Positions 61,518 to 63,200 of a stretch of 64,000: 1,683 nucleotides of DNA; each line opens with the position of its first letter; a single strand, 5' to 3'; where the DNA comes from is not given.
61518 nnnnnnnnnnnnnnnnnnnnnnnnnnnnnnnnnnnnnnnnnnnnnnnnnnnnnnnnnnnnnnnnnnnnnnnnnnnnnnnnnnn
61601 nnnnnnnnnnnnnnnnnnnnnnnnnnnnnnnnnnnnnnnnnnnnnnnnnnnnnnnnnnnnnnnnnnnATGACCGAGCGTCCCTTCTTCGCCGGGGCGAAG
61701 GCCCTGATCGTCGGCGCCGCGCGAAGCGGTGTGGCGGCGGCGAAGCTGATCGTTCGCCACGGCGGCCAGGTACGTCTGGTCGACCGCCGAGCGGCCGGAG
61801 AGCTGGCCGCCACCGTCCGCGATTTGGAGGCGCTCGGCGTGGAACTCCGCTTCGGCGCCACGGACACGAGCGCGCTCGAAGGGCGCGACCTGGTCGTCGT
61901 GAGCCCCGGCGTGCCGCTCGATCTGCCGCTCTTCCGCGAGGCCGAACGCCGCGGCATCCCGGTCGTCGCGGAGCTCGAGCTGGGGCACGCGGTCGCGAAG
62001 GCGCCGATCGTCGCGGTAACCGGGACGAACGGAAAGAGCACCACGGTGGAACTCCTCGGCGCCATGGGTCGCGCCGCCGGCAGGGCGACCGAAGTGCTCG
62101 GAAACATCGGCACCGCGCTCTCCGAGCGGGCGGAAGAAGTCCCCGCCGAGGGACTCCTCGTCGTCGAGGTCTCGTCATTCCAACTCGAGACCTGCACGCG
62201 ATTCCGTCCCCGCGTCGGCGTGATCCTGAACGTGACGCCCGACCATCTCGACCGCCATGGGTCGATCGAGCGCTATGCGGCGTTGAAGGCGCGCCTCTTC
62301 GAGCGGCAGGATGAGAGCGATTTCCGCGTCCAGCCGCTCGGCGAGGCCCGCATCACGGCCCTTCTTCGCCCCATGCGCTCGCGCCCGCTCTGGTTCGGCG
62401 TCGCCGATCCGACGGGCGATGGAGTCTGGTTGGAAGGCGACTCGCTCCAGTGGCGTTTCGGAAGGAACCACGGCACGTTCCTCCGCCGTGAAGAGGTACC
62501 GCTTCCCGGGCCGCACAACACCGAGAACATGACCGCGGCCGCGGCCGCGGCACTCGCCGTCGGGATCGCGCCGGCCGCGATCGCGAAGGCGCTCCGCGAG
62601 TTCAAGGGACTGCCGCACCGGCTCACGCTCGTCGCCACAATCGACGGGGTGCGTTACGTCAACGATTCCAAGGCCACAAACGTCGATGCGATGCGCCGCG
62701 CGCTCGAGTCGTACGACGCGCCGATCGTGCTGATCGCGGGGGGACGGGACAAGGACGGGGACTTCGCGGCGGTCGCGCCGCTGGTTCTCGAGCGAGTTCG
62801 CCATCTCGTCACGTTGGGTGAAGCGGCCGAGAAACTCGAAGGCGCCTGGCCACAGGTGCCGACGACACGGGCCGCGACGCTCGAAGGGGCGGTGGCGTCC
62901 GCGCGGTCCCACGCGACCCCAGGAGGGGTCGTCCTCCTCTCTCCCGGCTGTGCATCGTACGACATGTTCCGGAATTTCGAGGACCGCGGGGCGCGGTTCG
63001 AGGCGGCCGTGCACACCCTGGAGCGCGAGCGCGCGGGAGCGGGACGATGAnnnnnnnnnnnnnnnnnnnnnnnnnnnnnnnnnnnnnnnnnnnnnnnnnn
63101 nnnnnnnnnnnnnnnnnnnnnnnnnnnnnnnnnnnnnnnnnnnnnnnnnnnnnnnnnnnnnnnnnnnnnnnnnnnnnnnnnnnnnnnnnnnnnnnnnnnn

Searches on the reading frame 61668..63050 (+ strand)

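Call 71: search_protein_families(library=pfam, proteins=[window:61668-63050:+], max_evalue=0.0001)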
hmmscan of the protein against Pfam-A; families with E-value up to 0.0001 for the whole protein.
window:61668-63050:+ (460 aa): 3 families
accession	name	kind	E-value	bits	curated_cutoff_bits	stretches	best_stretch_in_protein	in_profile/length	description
PF08245.18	Mur_ligase_M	-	8e-25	88.4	24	1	117-295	1-200/200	Mur ligase middle domain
PF02875.26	Mur_ligase_C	-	4.3e-13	50.6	28.4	1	317-426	1-125/127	Mur ligase, glutamate ligase domain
PF21799.2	MurD-like_N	-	2.5e-12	47.3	27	1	11-100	2-87/88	Mur ligase MurD-like, N-terminal domain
